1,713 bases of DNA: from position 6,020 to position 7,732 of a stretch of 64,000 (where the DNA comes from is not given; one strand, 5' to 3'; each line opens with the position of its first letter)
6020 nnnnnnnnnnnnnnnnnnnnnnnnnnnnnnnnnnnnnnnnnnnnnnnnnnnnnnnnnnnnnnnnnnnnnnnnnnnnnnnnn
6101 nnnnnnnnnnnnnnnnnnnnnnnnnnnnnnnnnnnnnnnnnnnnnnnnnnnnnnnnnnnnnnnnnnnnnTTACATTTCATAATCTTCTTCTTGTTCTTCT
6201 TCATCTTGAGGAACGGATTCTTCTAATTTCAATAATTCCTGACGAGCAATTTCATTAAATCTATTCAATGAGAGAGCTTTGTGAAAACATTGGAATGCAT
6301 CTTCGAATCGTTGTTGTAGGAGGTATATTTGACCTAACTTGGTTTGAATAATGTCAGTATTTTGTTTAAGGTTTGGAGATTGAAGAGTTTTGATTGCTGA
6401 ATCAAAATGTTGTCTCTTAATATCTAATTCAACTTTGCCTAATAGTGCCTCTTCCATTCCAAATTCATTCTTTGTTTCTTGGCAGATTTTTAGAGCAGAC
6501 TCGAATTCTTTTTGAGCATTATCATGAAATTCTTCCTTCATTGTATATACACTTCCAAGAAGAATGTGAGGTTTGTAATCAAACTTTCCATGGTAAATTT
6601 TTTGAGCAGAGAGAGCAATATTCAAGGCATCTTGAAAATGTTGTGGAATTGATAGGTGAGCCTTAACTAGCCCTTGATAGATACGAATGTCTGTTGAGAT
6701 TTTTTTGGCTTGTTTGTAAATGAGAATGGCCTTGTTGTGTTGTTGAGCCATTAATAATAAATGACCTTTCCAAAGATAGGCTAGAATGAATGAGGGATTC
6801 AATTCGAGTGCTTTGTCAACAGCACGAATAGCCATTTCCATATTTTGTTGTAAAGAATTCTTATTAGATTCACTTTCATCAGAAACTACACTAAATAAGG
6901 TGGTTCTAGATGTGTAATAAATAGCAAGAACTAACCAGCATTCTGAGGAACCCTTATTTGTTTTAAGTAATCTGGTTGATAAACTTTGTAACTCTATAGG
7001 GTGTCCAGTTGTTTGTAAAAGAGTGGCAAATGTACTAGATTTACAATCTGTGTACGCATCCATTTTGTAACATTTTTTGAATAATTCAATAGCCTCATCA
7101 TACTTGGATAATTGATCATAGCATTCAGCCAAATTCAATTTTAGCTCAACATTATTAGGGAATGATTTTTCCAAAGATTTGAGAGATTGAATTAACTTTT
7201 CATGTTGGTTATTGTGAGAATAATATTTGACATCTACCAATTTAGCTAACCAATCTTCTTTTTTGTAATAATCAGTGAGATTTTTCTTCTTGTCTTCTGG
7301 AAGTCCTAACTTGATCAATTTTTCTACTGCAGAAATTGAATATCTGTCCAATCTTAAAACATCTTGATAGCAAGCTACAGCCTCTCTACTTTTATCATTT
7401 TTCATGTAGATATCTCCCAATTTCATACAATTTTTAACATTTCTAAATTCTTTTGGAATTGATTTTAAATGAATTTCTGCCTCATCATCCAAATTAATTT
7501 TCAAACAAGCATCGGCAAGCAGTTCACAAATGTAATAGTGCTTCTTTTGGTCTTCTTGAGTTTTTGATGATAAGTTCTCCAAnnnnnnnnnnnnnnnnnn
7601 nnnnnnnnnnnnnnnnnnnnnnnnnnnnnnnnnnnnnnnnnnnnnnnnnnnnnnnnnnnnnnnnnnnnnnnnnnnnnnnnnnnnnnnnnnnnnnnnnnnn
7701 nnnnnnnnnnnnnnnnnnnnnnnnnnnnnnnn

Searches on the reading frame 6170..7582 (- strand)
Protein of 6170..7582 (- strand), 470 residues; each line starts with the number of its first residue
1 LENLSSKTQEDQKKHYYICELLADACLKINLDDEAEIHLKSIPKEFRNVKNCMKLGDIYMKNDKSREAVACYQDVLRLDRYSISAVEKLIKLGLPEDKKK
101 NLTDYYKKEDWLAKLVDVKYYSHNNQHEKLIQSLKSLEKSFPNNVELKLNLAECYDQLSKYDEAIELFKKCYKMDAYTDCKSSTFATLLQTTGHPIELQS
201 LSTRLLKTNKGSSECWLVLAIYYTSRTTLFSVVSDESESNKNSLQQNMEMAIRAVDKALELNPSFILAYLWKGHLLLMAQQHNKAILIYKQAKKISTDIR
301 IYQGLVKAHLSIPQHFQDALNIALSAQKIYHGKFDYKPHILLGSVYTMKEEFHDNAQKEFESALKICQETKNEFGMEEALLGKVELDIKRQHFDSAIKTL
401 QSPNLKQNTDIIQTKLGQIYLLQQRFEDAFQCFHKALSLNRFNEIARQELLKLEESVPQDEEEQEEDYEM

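Call 39: search_protein_families(library=pfam, proteins=[window:6170-7582:-], max_evalue=0.00001)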
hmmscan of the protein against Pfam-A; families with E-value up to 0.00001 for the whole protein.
window:6170-7582:- (470 aa): 16 families
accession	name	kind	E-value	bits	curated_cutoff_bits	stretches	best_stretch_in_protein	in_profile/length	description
PF00515.34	TPR_1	-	1.5e-22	78.9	27.8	0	415-441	6-32/34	Tetratricopeptide repeat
PF07719.23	TPR_2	-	4.7e-22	76.7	27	0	415-441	6-32/34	Tetratricopeptide repeat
PF13181.12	TPR_8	-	6.1e-20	70.1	25.7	0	146-176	2-32/34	Tetratricopeptide repeat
PF14559.12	TPR_19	-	7.5e-19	68.3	25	0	132-169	12-49/68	Tetratricopeptide repeat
PF13428.12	TPR_14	-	5.6e-17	61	23.5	0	414-452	5-43/44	Tetratricopeptide repeat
PF13424.12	TPR_12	-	7.4e-17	61.8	30.1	0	148-174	48-74/77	Tetratricopeptide repeat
PF13432.12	TPR_16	-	3.2e-14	53.5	32.7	0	133-172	19-58/65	Tetratricopeptide repeat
PF13176.12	TPR_7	-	4.3e-13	48.7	27.9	0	149-171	3-25/36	Tetratricopeptide repeat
PF13431.12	TPR_17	-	2.3e-10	40.4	24.4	0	256-286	3-33/34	Tetratricopeptide repeat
PF23914.1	TPR_CcmH_CycH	-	7.2e-10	39.4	42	0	141-223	46-131/158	Cytochrome c-type biogenesis protein H TPR domain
PF13414.12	TPR_11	-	7.8e-10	38.7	26.8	0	247-277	9-39/42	TPR repeat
PF25063.1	ARM_TT21_C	-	1.3e-08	35.4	35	0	327-441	45-160/209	Tetratricopeptide repeat protein 21 C-terminal ARM domain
PF13374.12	TPR_10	-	3.7e-07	30.4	27.5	0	415-440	7-32/42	Tetratricopeptide repeat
PF12895.13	ANAPC3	-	8.1e-07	29.7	27.2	0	120-171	32-82/82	Anaphase-promoting complex, cyclosome, subunit 3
PF25058.1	ARM_TT21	-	1.7e-06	28.5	27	0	352-433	66-152/155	Tetratricopeptide repeat protein 21 ARM repeat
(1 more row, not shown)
